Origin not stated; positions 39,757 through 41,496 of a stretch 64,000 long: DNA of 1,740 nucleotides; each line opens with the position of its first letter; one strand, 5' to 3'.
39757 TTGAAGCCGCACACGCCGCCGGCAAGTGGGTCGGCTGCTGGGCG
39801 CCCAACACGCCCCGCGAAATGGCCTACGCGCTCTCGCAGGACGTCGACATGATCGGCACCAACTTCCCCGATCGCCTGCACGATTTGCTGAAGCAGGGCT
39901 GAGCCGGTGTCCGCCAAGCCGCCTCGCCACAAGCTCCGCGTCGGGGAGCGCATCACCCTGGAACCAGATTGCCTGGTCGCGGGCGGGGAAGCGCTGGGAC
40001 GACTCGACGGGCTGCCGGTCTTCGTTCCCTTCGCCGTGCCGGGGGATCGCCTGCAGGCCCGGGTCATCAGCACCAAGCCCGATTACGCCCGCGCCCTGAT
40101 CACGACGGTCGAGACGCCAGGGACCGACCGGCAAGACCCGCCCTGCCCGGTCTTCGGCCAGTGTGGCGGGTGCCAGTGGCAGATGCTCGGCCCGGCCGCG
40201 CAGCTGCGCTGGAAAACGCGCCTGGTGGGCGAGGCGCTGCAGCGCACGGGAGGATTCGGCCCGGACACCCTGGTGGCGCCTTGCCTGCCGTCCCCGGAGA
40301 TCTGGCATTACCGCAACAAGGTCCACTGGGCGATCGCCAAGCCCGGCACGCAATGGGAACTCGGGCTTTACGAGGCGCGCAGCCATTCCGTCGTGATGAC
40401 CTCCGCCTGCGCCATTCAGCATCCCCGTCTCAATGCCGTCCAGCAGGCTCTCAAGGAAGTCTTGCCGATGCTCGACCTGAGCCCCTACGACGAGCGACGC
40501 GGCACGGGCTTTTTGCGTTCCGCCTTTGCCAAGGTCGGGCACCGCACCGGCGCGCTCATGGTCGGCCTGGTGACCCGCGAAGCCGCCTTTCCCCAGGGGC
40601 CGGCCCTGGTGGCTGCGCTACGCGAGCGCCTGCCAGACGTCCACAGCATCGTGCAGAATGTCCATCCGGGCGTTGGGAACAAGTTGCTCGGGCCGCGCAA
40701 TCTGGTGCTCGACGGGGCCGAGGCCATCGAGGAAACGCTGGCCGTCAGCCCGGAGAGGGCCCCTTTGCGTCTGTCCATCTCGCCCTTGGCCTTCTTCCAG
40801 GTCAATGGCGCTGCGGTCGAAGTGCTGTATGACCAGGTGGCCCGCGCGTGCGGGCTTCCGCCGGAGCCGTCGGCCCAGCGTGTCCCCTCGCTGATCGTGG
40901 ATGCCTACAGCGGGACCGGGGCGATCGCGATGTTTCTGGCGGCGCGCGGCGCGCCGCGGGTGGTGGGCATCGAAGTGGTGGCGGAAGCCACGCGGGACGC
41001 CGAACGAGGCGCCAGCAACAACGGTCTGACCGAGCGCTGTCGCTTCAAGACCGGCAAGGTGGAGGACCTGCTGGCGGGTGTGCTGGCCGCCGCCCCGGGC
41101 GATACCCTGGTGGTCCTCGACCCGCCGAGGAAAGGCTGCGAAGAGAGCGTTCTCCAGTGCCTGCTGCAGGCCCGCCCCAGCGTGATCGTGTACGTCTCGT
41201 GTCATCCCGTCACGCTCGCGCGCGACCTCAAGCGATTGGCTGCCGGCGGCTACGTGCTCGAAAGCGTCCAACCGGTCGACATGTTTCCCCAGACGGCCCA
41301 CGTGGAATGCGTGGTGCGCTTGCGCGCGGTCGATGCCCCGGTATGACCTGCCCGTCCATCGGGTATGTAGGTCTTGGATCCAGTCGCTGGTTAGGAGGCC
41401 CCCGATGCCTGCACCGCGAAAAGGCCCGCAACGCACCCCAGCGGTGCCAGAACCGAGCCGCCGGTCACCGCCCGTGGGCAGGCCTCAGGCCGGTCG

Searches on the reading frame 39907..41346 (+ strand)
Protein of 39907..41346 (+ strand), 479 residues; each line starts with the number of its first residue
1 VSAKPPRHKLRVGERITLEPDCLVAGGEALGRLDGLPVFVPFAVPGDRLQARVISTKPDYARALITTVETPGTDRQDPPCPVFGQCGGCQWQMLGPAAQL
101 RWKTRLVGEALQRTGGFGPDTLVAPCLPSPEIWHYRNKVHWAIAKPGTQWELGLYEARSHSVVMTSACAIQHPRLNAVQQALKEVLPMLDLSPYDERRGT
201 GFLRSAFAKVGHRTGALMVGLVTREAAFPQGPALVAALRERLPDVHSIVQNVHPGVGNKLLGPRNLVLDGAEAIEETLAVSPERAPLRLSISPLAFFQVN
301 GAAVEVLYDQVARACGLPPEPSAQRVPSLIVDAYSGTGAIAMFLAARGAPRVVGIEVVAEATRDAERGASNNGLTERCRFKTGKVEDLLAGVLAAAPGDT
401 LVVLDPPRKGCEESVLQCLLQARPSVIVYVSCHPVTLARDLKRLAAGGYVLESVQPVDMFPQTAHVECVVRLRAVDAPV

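Call 25: search_protein_families(library=pfam, proteins=[window:39907-41346:+])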
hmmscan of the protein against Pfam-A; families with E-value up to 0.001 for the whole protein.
window:39907-41346:+ (479 aa): 4 families
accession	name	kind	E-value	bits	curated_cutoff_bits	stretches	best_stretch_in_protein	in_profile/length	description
PF05958.17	tRNA_U5-meth_tr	-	2.7e-09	36.9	23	1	402-473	287-355/357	tRNA (Uracil-5-)-methyltransferase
PF01938.26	TRAM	-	2e-05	24.8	21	1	26-63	18-58/61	TRAM domain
PF13649.12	Methyltransf_25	-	2.3e-05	25.4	27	1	330-388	1-58/97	Methyltransferase domain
PF13847.12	Methyltransf_31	-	0.00035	20.7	27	1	331-389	8-67/145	Methyltransferase domain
